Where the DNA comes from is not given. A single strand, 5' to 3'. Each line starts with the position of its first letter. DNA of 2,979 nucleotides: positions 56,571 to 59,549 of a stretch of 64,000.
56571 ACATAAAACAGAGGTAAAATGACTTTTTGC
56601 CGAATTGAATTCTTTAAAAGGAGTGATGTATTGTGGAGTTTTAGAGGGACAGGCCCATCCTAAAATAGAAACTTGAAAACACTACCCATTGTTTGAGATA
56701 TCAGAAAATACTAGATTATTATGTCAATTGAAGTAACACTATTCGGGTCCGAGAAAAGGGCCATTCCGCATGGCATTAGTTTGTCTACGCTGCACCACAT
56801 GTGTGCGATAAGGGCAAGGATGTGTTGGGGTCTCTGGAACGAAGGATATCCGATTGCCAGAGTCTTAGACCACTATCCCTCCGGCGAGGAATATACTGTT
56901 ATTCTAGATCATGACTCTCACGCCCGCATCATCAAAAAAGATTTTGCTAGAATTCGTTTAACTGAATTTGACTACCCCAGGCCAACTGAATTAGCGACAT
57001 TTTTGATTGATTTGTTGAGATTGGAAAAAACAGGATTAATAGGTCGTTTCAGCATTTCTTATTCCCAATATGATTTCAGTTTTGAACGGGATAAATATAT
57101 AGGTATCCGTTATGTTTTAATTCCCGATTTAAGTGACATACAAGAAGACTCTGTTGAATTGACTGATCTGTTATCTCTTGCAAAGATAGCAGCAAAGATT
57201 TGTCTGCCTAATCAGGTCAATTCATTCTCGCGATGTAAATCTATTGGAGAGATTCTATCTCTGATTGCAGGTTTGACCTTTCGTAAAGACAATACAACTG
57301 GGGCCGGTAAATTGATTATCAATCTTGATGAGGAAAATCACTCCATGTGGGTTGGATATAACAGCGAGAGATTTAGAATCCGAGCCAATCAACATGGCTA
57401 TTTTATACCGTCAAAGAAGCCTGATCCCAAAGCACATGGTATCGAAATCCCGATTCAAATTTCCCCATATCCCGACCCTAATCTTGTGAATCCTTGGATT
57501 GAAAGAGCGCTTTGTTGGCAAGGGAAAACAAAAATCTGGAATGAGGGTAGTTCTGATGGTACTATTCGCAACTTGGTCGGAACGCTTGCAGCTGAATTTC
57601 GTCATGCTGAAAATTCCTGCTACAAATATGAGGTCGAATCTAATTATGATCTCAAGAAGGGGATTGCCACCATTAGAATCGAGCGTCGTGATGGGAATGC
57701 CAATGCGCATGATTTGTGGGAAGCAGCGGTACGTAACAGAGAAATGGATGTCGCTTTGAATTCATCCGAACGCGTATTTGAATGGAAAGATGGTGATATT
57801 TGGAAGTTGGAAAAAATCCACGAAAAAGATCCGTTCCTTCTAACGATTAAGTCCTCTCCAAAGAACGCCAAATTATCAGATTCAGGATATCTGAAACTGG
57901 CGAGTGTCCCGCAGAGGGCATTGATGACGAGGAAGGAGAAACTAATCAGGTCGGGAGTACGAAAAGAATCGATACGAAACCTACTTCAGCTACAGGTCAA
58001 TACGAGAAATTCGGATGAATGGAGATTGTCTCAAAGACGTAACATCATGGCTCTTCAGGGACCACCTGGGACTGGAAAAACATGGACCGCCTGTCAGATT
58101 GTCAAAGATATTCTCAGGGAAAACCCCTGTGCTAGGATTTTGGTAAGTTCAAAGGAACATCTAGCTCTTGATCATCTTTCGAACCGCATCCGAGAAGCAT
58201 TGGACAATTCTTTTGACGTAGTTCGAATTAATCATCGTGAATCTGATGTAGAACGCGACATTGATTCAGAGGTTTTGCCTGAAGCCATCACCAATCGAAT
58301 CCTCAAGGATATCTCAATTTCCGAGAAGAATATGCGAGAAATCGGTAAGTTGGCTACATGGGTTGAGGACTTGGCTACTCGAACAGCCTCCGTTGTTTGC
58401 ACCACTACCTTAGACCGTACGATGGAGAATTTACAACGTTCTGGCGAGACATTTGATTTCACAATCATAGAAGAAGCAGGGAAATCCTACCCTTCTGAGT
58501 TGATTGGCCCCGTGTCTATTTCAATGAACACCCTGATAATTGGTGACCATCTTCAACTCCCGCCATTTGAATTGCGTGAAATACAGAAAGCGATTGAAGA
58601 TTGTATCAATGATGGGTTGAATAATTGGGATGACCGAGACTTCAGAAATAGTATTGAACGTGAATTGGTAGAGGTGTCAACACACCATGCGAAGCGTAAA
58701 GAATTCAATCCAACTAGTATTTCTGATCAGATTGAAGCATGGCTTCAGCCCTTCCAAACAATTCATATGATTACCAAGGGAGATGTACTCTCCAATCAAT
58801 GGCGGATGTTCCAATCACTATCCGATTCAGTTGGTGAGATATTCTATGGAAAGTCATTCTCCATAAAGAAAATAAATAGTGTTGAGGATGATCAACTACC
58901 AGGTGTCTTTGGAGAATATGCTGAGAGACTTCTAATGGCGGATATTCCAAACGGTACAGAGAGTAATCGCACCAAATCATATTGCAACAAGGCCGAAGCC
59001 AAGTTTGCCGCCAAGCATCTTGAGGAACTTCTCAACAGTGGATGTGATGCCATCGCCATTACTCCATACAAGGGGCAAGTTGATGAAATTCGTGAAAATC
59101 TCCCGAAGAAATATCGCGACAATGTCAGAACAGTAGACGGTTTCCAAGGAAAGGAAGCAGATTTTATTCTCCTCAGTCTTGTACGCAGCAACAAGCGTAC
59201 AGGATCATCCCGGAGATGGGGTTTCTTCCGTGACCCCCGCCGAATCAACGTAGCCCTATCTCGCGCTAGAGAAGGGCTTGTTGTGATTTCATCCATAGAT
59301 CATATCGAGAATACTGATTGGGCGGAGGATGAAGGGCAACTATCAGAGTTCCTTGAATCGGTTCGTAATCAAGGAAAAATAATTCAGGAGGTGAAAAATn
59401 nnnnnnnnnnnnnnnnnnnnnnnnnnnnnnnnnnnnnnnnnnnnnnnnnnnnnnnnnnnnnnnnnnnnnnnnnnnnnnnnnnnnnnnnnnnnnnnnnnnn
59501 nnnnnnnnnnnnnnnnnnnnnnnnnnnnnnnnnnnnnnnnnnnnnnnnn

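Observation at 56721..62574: Three-gene operon: Upf1-like helicase + double-HKD PLD protein + small disordered protein, a candidate divergent (Mokosh-like) archaeal immune system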

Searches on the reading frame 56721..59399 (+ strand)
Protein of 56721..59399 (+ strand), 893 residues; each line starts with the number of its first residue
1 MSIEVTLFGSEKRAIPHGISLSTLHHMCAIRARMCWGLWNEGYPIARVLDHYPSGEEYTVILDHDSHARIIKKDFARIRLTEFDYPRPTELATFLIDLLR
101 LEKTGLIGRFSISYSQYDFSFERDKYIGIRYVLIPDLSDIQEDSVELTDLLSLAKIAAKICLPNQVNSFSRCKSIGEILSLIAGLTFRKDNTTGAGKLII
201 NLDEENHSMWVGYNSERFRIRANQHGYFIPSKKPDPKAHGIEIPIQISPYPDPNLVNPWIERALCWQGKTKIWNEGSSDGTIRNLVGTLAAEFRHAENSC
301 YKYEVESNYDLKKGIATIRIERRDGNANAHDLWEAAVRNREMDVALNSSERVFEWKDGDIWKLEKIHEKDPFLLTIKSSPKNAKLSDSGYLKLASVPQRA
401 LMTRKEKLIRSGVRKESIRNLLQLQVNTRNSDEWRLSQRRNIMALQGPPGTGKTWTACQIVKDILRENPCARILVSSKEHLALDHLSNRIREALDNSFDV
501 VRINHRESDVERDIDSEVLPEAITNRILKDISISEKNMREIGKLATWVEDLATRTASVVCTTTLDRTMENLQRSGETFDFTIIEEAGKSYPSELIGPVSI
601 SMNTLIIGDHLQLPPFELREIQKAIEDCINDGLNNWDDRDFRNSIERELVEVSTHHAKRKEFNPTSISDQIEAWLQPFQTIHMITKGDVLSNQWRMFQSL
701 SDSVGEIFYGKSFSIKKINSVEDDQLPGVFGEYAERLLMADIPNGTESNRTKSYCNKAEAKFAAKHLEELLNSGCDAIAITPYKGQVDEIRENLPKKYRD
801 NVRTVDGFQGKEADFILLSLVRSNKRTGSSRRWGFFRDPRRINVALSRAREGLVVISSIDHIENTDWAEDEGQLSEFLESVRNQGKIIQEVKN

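Call 4: search_protein_families(library=pfam, proteins=[window:56721-59399:+], max_evalue=0.01)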
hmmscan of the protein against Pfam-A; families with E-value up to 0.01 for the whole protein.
window:56721-59399:+ (893 aa): 10 families
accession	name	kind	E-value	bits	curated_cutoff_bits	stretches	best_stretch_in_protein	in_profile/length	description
PF13087.12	AAA_12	-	2.8e-38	131.9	27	1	686-858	16-193/195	AAA domain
PF13086.12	AAA_11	-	9e-23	81.8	27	2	436-540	12-129/257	AAA domain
PF04851.21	ResIII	-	3.6e-05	24.2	22.5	1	426-586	20-134/164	Type III restriction enzyme, res subunit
PF01443.25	Viral_helicase1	-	6.9e-05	23.2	21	1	748-856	120-227/228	Viral superfamily 1 RNA helicase core domain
PF13245.12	AAA_19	-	0.00015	22.4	25.1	1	439-615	10-131/134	AAA domain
PF24883.2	NPHP3_N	-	0.0022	18.6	24.8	1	430-468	11-50/164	Nephrocystin 3, N-terminal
PF00004.35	AAA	-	0.0035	18.2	21.2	0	443-496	1-52/131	ATPase family associated with various cellular activities (AAA)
PF13401.12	AAA_22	-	0.0051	17.6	27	0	439-495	4-59/130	AAA domain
PF13604.12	AAA_30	-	0.0063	16.7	27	0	436-489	14-65/191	AAA domain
PF20720.3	nSTAND3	-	0.0072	16.5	27.2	0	436-478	13-46/155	Novel STAND NTPase 3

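Call 5: search_protein_families(library=padloc, proteins=[window:56721-59399:+], max_evalue=0.01)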
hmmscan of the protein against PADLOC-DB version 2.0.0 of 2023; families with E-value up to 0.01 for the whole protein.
window:56721-59399:+ (893 aa): 10 families
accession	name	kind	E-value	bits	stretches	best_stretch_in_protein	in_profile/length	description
PDLC03920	MkoA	-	9.3e-101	336.8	1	297-882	465-1098/1112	-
PDLC03921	MkoA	-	1.1e-54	183.8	3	685-884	1372-1589/1607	-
PDLC03924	MkoC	-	9.8e-27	91.5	2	576-881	669-967/1136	-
PDLC05009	PDC-S37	-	4.6e-09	32.6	1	805-862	1139-1200/1550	-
PDLC02895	DpdJ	-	3.3e-06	22.2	1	779-861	373-456/2112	DpdJ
PDLC04140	mad8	-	1.5e-05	22.7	1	440-566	27-149/314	mads_8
PDLC00121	GajB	-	0.0013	15.4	0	838-889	495-545/565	UrvD helicase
PDLC01763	Cas3b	-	0.0034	14.2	1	411-477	232-300/762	-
PDLC02707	PbeA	-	0.0034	14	1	413-518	245-344/672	PbeA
PDLC02196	IetA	-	0.0042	14.6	0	404-464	87-146/374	-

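Call 11: find_homologous_proteins(query=window:56721-59399:+)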
Query window:56721-59399:+ (893 aa): 251 proteins with E <= 0.001 among 8000 candidates; the best 120 are listed.
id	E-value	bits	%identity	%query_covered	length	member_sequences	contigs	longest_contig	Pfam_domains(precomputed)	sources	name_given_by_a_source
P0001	0.0e+0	2032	99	100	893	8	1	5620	PF13087.13,PF13086.13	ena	-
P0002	0.0e+0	1969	100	96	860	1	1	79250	PF13087.13,PF13086.13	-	-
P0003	0.0e+0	1753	86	100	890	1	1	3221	PF13087.13,PF13086.13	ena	-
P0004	0.0e+0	1711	84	100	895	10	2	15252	PF13087.13,PF13086.13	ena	-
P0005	0.0e+0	1694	83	99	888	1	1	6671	PF13087.13,PF13086.13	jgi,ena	-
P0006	0.0e+0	1690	83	100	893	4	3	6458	PF13087.13,PF13086.13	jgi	jgi:DNA polymerase III delta prime subunit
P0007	0.0e+0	1687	83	99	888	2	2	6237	PF13087.13,PF13086.13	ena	-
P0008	0.0e+0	1684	83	99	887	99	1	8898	PF13087.13,PF13086.13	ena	-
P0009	0.0e+0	1683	84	99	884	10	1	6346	PF13087.13,PF13086.13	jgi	-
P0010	0.0e+0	1677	83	99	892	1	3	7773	PF13087.13,PF13086.13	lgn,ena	-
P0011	0.0e+0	1672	82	99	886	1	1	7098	PF13087.13,PF13086.13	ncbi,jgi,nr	ncbi:MAG: hypothetical protein CXT66_06870 [Methanobacteriota archaeon]|nr:MAG: hypothetical protein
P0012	0.0e+0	1669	82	99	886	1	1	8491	PF13087.13,PF13086.13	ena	-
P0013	0.0e+0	1667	81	99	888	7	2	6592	PF13087.13,PF13086.13,PF04851.22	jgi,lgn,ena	-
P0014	0.0e+0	1667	82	100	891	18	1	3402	PF13087.13,PF13086.13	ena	-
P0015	0.0e+0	1662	82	99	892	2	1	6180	PF13087.13,PF13086.13,PF04851.22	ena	-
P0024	0.0e+0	1604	82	96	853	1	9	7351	PF13087.13,PF13086.13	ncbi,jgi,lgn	-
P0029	0.0e+0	1560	79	97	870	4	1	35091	PF13087.13,PF13086.13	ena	-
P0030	0.0e+0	1541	75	99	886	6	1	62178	PF13087.13,PF13086.13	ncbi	-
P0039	0.0e+0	1156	58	98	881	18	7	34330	PF13087.13,PF13086.13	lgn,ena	-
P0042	0.0e+0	1112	56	98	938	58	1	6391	PF13087.13,PF13086.13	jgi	-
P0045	0.0e+0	1096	56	96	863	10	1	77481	PF13087.13,PF13086.13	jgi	-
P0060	1.1e-185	637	39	97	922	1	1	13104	PF13087.13,PF13086.13,PF13604.13,PF13245.13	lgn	-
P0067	1.2e-95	339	29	96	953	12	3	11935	PF13087.13,PF13086.13,PF13245.13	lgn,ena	-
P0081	1.1e-61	227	32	60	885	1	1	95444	PF13087.13,PF13086.13,PF13604.13,PF13245.13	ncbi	-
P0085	2.8e-44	169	28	59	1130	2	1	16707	PF07714.24,PF00069.32,PF13087.13,PF13086.13,PF13245.13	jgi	-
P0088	5.3e-36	142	30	50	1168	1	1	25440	PF07714.24,PF00069.32,PF13087.13,PF13086.13,PF13604.13,PF13245.13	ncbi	-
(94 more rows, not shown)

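Call 13: find_encoding_contigs(protein=P0030, flank=10000, max_places=3)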
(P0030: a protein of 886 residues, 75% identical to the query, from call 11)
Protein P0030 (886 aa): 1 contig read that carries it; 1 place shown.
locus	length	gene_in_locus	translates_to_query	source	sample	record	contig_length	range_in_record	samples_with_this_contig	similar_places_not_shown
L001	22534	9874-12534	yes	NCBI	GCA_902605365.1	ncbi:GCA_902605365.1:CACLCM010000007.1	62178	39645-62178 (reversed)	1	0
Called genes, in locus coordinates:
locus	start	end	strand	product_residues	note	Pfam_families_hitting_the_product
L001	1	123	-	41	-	?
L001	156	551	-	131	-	-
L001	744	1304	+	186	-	-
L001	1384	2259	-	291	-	-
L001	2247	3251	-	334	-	PF02463:SMC_N (faint), PF13175:AAA_15 (faint), PF13476:AAA_23, PF13555:AAA_29 (weak), PF13304:AAA_21 (faint)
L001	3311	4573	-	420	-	PF00162:PGK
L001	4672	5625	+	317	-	PF08241:Methyltransf_11 (faint), PF13649:Methyltransf_25 (faint), PF01555:N6_N4_Mtase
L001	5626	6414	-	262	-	-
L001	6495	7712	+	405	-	PF01321:Creatinase_N, PF00557:Peptidase_M24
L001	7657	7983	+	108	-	-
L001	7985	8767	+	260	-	-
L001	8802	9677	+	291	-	-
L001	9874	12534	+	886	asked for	PF13086:AAA_11, PF13087:AAA_12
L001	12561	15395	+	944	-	PF13091:PLDc_2 (faint)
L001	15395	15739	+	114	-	-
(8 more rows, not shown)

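Call 14: find_encoding_contigs(protein=P0045, flank=10000, max_places=3)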
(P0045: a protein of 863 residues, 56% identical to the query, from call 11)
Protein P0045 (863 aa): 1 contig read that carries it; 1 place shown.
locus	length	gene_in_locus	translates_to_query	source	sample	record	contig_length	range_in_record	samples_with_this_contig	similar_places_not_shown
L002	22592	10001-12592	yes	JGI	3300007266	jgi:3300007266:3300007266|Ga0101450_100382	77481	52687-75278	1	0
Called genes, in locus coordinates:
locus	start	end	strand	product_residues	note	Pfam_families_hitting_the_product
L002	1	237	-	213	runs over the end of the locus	PF00227:Proteasome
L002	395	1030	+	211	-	-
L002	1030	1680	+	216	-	PF22794:jr-ZPR1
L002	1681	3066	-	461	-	PF00579:tRNA-synt_1b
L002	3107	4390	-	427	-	-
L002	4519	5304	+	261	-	PF01553:Acyltransferase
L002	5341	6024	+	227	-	-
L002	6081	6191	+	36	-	-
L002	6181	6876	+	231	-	PF00303:Thymidylat_synt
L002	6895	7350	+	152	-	PF00186:DHFR_1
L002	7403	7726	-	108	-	-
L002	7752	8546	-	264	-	PF01048:PNP_UDP_1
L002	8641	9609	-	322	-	PF01015:Ribosomal_S3Ae, PF02037:SAP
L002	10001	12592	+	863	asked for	PF13086:AAA_11, PF13087:AAA_12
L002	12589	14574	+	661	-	-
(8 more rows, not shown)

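Call 15: find_encoding_contigs(protein=P0029, flank=10000, max_places=3)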
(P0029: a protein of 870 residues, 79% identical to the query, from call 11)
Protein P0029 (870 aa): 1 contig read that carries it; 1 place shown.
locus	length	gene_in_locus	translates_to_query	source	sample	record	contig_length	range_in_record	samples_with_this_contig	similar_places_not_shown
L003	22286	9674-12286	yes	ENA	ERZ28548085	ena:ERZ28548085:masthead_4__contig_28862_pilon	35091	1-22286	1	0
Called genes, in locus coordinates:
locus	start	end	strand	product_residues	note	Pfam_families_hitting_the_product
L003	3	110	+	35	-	?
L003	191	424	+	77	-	-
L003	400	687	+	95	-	-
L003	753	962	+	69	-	-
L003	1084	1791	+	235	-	-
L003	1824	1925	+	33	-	-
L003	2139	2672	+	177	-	-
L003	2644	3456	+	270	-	-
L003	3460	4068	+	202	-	-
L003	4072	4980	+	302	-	-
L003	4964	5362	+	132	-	-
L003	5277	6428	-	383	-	PF00028:Cadherin, PF28399:Ig_CLSTN (faint), PF19410:DUF5980 (faint), PF00028:Cadherin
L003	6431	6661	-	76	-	PF00028:Cadherin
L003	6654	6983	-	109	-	-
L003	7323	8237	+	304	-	-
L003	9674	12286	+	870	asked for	PF13086:AAA_11, PF13087:AAA_12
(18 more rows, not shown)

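Call 25: find_encoding_contigs(protein=P0024, flank=10000, max_places=8)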
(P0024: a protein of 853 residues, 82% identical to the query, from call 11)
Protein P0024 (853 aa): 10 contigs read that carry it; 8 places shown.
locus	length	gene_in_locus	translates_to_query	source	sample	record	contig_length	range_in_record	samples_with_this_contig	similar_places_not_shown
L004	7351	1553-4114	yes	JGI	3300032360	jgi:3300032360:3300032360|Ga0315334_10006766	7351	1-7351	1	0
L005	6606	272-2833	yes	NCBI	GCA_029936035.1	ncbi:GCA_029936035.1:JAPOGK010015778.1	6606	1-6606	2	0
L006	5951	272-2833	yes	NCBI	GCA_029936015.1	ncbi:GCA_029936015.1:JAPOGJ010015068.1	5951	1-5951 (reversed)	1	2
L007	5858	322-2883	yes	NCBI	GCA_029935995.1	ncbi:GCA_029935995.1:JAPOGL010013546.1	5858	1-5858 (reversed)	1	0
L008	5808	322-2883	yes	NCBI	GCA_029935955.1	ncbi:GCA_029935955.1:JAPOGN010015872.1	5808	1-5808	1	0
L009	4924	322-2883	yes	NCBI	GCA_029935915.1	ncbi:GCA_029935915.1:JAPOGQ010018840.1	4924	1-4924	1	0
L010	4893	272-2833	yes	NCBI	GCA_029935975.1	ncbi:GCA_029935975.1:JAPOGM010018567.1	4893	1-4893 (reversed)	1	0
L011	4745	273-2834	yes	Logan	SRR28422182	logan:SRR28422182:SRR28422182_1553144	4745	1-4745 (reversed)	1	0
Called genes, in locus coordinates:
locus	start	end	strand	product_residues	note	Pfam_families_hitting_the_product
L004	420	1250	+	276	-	-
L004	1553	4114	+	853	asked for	PF13086:AAA_11, PF13087:AAA_12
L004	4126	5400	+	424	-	-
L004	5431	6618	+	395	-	PF22707:S1CSD-TOTE-2 (weak)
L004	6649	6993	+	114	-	-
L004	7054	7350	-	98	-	?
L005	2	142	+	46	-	?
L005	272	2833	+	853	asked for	PF13086:AAA_11, PF13087:AAA_12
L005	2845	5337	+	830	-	PF13091:PLDc_2 (faint), PF22707:S1CSD-TOTE-2 (weak)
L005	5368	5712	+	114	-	-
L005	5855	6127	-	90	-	-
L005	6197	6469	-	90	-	-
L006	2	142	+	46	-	?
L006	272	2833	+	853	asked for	PF13086:AAA_11, PF13087:AAA_12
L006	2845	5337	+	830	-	PF13091:PLDc_2 (faint), PF22707:S1CSD-TOTE-2 (weak)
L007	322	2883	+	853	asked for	PF13086:AAA_11, PF13087:AAA_12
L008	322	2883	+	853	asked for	PF13086:AAA_11, PF13087:AAA_12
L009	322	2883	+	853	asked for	PF13086:AAA_11, PF13087:AAA_12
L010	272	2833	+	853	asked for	PF13086:AAA_11, PF13087:AAA_12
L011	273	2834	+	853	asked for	PF13086:AAA_11, PF13087:AAA_12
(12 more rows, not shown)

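Call 26: find_encoding_contigs(protein=P0004, flank=10000, max_places=4)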
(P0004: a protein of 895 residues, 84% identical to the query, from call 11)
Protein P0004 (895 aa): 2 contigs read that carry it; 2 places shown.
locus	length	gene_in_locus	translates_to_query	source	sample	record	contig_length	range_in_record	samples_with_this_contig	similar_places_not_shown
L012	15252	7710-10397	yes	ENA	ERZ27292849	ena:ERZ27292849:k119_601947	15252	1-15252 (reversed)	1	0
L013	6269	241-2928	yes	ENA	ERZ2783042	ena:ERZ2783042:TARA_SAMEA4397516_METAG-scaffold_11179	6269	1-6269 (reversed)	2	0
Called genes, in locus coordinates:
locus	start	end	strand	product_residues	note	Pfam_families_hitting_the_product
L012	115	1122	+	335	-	-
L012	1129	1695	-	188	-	PF12844:HTH_19 (weak), PF13560:HTH_31 (weak), PF01381:HTH_3, PF00571:CBS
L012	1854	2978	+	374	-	PF03951:Gln-synt_N, PF00120:Gln-synt_C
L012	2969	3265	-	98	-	PF04193:PQ-loop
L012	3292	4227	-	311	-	PF08378:NERD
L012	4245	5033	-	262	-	PF00702:Hydrolase, PF13344:Hydrolase_6, PF13419:HAD_2 (faint), PF09419:PGP_phosphatase (weak), PF13242:Hydrolase_like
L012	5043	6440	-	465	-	PF01494:FAD_binding_3, PF22578:GGR_cat (weak)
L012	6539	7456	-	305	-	PF01636:APH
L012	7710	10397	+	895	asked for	PF13086:AAA_11, PF13087:AAA_12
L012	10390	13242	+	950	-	PF13091:PLDc_2 (faint)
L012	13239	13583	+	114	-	-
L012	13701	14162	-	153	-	PF13404:HTH_AsnC-type, PF13412:HTH_24, PF01037:AsnC_trans_reg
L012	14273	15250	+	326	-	?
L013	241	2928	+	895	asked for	PF13086:AAA_11, PF13087:AAA_12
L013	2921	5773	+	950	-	PF13091:PLDc_2 (faint)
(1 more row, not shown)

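Call 27: search_protein_families(library=pfam, proteins=[L005:2845-5337:+, L012:10390-13242:+], max_evalue=10)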
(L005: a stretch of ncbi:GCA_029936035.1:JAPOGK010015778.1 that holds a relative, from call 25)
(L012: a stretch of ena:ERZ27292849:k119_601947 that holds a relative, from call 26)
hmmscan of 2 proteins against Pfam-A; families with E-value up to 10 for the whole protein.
L005:2845-5337:+ (830 aa): 6 families
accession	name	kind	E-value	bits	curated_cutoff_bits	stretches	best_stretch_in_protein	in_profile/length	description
PF13091.12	PLDc_2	-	1.1e-07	32.2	27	2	275-398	4-122/132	PLD-like domain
PF22707.2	S1CSD-TOTE-2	-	2.6e-06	27.8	27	1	574-616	4-41/60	S1/CSD-like domain 2 of the TOTE conflict systems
PF07497.18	Rho_RNA_bind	-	0.00011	22.4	27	1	580-638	7-71/73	Rho termination factor, RNA-binding domain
PF00614.28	PLDc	-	0.0011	19.4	21.9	1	655-670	6-21/28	Phospholipase D Active site motif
PF00313.28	CSD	-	0.011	16.1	27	1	575-623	3-57/66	'Cold-shock' DNA-binding domain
PF22161.1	Mre11_C_bact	-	0.15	12.5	27.4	1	224-251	19-46/47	Mre11 C-terminal domain, bacteria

L012:10390-13242:+ (950 aa): 3 families
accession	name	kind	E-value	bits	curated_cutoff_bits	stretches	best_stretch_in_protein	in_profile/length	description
PF13091.12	PLDc_2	-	6e-08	33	27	2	295-422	4-126/132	PLD-like domain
PF00614.28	PLDc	-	0.017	15.6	21.9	2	375-399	4-28/28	Phospholipase D Active site motif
PF20396.3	DUF6689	-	0.12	12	27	1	423-489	172-237/275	Family of unknown function (DUF6689)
